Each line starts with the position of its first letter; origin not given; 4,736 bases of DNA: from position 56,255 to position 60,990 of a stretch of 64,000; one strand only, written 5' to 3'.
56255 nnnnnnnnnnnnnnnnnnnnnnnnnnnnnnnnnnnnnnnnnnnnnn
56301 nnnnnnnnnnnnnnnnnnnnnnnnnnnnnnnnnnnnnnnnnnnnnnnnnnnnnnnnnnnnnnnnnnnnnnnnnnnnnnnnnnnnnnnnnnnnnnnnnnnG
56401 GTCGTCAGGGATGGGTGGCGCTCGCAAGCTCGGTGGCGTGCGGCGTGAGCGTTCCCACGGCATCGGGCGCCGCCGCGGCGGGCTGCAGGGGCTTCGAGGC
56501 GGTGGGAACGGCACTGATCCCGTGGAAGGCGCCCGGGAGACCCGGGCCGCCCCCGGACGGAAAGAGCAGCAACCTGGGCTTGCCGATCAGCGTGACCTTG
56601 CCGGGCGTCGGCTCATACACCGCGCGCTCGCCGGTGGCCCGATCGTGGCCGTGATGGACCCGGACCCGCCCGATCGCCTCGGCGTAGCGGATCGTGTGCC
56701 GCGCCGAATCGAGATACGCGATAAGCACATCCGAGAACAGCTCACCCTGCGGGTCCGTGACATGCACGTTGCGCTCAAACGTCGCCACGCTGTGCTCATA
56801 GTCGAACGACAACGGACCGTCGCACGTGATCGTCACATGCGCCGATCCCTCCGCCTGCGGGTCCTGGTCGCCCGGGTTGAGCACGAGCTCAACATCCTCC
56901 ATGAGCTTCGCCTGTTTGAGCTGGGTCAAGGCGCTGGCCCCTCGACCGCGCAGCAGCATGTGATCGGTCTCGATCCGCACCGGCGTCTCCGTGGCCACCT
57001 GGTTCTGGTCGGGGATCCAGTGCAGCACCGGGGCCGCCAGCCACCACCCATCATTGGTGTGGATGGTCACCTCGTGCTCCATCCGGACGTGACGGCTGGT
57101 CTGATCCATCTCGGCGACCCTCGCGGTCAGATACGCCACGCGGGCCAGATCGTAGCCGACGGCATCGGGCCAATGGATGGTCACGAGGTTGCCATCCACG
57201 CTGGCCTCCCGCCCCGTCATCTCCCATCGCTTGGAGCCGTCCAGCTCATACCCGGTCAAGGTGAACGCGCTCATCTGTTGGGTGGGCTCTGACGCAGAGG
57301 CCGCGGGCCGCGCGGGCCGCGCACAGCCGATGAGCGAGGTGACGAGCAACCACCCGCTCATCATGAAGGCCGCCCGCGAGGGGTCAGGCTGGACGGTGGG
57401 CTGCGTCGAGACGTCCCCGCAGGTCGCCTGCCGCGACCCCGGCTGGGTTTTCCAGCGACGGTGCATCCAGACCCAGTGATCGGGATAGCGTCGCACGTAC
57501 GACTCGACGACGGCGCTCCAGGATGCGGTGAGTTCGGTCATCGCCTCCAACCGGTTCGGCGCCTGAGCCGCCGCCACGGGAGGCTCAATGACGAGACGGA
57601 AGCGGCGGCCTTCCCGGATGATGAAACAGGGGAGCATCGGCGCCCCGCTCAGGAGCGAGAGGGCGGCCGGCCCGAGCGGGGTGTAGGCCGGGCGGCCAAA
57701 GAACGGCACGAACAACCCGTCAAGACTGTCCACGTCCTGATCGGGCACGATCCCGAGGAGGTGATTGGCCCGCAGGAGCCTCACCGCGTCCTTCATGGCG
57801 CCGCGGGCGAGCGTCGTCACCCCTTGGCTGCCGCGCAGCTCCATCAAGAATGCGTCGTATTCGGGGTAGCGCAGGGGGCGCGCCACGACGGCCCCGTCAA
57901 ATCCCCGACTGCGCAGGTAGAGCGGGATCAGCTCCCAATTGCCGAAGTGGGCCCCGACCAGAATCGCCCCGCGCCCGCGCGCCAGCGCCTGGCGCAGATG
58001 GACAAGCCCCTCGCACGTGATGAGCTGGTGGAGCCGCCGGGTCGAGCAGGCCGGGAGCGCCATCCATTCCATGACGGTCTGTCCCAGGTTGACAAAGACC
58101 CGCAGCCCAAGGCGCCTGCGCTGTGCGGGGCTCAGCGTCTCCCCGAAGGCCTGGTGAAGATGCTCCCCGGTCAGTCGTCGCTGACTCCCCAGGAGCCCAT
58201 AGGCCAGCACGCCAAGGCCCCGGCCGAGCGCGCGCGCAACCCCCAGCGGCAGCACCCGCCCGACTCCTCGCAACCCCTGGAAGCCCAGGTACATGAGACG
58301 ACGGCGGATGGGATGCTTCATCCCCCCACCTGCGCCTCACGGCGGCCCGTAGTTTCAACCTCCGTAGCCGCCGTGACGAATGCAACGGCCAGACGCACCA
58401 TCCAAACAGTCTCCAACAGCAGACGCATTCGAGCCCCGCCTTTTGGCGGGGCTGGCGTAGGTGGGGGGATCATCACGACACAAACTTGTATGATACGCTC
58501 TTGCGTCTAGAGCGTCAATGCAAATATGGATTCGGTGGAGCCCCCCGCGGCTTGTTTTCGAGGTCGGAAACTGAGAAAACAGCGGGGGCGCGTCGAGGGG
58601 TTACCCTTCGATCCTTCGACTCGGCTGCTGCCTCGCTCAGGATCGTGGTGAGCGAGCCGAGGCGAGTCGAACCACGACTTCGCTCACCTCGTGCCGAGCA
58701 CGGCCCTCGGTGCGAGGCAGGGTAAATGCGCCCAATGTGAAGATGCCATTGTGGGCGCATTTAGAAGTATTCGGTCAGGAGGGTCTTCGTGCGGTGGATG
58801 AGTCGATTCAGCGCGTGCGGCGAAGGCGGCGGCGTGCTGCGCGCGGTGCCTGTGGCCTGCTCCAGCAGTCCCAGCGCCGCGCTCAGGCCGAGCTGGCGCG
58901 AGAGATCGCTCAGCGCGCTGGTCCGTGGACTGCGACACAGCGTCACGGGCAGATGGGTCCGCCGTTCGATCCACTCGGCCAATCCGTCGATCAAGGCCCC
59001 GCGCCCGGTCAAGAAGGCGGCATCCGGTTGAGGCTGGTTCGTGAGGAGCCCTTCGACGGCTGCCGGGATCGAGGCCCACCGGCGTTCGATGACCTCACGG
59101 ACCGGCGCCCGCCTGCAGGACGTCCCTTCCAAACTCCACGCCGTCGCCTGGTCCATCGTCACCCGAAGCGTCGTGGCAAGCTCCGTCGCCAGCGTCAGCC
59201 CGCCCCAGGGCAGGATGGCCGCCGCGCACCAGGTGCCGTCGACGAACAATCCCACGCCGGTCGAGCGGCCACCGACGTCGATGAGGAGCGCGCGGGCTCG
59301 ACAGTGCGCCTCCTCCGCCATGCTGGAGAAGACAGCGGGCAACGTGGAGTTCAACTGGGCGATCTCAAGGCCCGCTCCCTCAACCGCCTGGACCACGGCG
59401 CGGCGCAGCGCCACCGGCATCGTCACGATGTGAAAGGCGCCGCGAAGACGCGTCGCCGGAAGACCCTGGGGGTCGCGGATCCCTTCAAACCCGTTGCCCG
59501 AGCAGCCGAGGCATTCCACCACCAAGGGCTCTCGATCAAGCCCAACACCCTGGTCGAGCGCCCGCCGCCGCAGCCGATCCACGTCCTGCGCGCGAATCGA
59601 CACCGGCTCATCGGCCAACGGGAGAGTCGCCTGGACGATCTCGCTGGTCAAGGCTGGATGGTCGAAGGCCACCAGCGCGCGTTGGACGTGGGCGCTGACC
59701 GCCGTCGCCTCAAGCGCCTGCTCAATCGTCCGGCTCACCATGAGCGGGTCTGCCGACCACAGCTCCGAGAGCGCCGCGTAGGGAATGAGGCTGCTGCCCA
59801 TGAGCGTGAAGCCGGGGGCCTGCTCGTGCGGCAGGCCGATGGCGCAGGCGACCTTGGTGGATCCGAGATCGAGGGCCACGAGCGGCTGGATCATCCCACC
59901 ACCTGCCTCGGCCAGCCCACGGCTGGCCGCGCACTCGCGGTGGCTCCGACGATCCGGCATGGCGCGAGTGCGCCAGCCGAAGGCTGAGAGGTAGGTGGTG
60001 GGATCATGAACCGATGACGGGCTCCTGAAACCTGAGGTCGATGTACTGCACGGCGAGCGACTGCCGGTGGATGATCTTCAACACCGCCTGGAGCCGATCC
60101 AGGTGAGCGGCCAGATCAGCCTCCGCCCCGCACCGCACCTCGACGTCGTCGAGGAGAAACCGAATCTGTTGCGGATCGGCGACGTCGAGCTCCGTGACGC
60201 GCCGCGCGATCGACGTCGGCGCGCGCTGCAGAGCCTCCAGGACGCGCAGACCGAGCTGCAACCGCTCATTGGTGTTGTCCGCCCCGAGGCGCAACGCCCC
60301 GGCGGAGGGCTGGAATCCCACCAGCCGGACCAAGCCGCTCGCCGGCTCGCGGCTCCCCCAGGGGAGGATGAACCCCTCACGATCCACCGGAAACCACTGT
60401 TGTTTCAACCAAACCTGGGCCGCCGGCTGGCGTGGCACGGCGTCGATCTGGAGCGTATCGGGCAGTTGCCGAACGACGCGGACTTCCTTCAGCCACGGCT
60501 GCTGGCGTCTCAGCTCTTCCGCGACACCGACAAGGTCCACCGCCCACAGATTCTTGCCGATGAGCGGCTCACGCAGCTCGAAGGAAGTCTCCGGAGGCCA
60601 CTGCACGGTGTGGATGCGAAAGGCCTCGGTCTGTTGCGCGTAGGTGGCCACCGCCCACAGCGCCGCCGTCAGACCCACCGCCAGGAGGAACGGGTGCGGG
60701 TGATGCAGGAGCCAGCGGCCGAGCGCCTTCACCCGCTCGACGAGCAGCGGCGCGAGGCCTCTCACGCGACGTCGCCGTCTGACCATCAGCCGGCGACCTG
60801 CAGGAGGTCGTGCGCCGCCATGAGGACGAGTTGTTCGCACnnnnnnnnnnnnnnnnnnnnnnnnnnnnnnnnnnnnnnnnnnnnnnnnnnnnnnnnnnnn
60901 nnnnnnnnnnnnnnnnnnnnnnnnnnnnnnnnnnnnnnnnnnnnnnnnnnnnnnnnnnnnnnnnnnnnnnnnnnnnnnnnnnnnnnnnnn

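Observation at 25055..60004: Family of palindromic elements with conserved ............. termini that bridge stop and start codons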

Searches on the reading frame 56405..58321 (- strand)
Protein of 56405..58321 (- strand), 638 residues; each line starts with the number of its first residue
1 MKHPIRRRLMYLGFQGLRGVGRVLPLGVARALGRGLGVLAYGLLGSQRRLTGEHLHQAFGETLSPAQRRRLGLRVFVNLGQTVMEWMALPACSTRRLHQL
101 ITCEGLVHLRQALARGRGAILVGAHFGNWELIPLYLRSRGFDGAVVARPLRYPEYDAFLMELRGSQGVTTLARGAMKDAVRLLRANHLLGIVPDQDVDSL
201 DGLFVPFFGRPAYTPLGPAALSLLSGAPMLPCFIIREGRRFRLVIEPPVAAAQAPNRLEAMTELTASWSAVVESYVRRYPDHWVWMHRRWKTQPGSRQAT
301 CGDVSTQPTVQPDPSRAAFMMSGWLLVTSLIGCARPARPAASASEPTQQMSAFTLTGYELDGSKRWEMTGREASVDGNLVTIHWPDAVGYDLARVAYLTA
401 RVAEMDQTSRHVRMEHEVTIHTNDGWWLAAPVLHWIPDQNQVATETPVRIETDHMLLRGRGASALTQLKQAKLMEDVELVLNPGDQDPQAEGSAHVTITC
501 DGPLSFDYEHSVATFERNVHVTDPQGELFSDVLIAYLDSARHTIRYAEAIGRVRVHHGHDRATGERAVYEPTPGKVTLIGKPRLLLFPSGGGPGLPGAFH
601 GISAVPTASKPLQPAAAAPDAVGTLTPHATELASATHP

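Call 14: search_protein_families(library=pfam, proteins=[window:56405-58321:-])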
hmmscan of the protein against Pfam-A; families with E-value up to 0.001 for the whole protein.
window:56405-58321:- (638 aa): 3 families
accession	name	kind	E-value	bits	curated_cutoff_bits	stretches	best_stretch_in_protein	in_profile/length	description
PF03279.18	Lip_A_acyltrans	-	8.6e-49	166.7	22.3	1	7-292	13-295/295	Bacterial lipid A biosynthesis acyltransferase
PF06835.18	LptC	-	1.1e-11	45.1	21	1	318-478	4-171/175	Lipopolysaccharide-assembly, LptC-related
PF03968.19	LptD_N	-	0.0001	23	20.4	1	505-583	8-92/113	LptA/(LptD N-terminal domain) LPS transport protein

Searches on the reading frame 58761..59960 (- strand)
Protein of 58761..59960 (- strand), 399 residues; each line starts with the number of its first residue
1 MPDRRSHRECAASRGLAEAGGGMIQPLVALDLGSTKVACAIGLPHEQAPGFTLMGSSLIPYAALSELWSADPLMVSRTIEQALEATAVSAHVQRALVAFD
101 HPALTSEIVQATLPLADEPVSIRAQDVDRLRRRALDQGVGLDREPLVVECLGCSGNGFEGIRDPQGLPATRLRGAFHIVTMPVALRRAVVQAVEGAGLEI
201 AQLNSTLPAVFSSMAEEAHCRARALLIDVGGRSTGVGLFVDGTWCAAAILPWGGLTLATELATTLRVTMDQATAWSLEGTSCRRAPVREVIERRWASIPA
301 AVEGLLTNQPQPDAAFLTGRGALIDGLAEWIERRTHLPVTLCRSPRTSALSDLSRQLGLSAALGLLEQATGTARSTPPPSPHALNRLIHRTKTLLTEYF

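Call 14: search_protein_families(library=pfam, proteins=[window:58761-59960:-])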
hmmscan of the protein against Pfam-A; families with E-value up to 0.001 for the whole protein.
window:58761-59960:- (399 aa): 2 families
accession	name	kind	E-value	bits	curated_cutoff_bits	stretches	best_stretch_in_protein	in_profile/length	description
PF14450.12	FtsA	-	1.5e-07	32.3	31.8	1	226-350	2-114/127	Cell division protein FtsA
PF02491.25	SHS2_FTSA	-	1.5e-06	28.9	25.4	1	105-180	5-79/79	SHS2 domain inserted in FTSA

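Call 18: find_homologous_proteins(query=window:58764-59894:-, max_evalue=1e-10)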
Query window:58764-59894:- (377 aa): 191 proteins with E <= 1e-10 among 8000 candidates; the best 120 are listed.
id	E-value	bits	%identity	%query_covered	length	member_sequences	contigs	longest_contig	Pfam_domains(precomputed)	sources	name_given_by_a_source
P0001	2.2e-229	779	95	100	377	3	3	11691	PF02491.26,PF14450.13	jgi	-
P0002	1.5e-206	704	86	100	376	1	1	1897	PF14450.13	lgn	-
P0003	4.3e-206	702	85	100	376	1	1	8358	PF02491.26,PF14450.13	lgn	-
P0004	2.0e-145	503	62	100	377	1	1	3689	PF02491.26,PF14450.13,PF11104.15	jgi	jgi:cell division ATPase FtsA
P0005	5.8e-145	501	62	100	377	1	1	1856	PF02491.26,PF06723.20,PF14450.13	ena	-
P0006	8.1e-143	494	61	100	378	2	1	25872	PF02491.26,PF14450.13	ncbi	-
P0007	3.3e-142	492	61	99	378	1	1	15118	PF02491.26,PF06723.20,PF14450.13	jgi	jgi:cell division ATPase FtsA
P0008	4.2e-142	492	61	100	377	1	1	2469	PF02491.26,PF14450.13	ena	-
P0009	1.4e-141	490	59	100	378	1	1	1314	PF02491.26,PF14450.13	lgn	-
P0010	1.5e-141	490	59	100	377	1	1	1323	PF02491.26,PF14450.13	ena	-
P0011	1.2e-140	487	60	100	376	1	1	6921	PF02491.26,PF14450.13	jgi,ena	-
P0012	1.4e-140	487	62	100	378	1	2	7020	PF02491.26,PF14450.13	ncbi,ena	-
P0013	1.4e-140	487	59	99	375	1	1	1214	PF02491.26,PF14450.13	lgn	-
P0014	1.9e-140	486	59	99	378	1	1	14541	PF02491.26,PF14450.13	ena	-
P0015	2.2e-140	486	61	100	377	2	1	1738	PF02491.26,PF14450.13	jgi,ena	-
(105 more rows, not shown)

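Call 19: find_encoding_contigs(protein=P0001, flank=10000, max_places=4)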
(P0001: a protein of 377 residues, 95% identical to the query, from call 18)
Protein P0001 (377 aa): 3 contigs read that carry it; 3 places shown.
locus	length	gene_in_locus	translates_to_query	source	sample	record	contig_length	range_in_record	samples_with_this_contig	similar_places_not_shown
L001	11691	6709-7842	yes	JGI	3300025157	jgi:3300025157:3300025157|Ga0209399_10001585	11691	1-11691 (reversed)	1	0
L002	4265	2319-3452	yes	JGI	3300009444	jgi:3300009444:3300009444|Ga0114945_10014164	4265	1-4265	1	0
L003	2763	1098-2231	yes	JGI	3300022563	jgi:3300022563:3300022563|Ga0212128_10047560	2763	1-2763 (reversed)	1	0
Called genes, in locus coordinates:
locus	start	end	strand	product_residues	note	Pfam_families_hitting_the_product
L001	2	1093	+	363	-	?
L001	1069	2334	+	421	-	PF03033:Glyco_transf_28, PF04101:Glyco_tran_28_C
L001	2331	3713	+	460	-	PF01225:Mur_ligase, PF08245:Mur_ligase_M, PF02875:Mur_ligase_C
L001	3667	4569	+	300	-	PF01565:FAD_binding_4, PF02873:MurB_C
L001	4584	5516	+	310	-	PF01820:Dala_Dala_lig_N, PF01071:GARS_A (faint), PF02655:ATP-grasp_3 (weak), PF02786:CPSase_L_D2 (weak), PF02222:ATP-grasp, PF07478:Dala_Dala_lig_C, PF13535:ATP-grasp_4 (faint)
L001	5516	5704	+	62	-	-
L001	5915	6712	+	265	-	PF08478:POTRA_1 (weak), PF03799:FtsQ_DivIB_C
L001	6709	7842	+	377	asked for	PF02491:SHS2_FTSA (weak), PF14450:FtsA (weak)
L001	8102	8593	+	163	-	PF01592:NifU_N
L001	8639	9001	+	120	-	PF01883:FeS_assembly_P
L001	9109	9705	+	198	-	PF01726:LexA_DNA_bind, PF00717:Peptidase_S24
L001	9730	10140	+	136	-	PF01555:N6_N4_Mtase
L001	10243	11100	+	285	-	PF13091:PLDc_2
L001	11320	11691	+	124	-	?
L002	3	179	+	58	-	?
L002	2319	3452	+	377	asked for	PF02491:SHS2_FTSA (weak), PF14450:FtsA (weak)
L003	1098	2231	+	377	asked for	PF02491:SHS2_FTSA (weak), PF14450:FtsA (weak)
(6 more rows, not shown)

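Call 20: find_encoding_contigs(protein=P0003, flank=10000, max_places=3)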
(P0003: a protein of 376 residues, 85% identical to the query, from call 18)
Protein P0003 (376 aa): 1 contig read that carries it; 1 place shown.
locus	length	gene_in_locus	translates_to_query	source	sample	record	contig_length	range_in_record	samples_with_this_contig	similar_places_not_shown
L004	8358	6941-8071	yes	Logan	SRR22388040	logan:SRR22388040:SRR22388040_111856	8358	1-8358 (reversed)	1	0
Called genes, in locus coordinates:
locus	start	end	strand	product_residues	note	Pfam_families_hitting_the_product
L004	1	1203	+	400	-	?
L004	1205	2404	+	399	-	PF03033:Glyco_transf_28, PF04101:Glyco_tran_28_C, PF06722:EryCIII-like_C (weak)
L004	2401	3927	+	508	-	PF01225:Mur_ligase, PF08245:Mur_ligase_M, PF02875:Mur_ligase_C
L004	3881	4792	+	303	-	PF01565:FAD_binding_4, PF02873:MurB_C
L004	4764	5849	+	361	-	PF01820:Dala_Dala_lig_N, PF02655:ATP-grasp_3 (faint), PF07478:Dala_Dala_lig_C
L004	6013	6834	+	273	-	PF08478:POTRA_1, PF03799:FtsQ_DivIB_C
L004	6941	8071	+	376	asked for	PF02491:SHS2_FTSA (weak), PF14450:FtsA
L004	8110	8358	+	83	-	?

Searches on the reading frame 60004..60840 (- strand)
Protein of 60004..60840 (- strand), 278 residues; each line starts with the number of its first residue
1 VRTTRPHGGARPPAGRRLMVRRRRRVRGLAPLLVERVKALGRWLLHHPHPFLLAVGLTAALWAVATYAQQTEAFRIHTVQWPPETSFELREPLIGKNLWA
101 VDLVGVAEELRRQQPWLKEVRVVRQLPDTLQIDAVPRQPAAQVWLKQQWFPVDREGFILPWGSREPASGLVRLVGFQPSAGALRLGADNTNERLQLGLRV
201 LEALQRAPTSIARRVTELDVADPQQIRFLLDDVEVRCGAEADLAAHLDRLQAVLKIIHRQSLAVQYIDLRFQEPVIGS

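Call 14: search_protein_families(library=pfam, proteins=[window:60004-60840:-])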
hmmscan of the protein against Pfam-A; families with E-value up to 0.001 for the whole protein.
window:60004-60840:- (278 aa): 2 families
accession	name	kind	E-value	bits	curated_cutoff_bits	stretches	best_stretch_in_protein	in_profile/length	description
PF03799.20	FtsQ_DivIB_C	-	6.4e-12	46.8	21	1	143-270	2-114/114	Cell division protein FtsQ/DivIB, C-terminal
PF08478.15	POTRA_1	-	3.1e-07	31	23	1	94-133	27-65/69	POTRA domain, FtsQ-type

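Call 15: find_encoding_contigs(protein=window:60004-60840:-, flank=10000, max_places=6)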
Protein window:60004-60840:- (278 aa): no gene with exactly this product is on record in the collection.
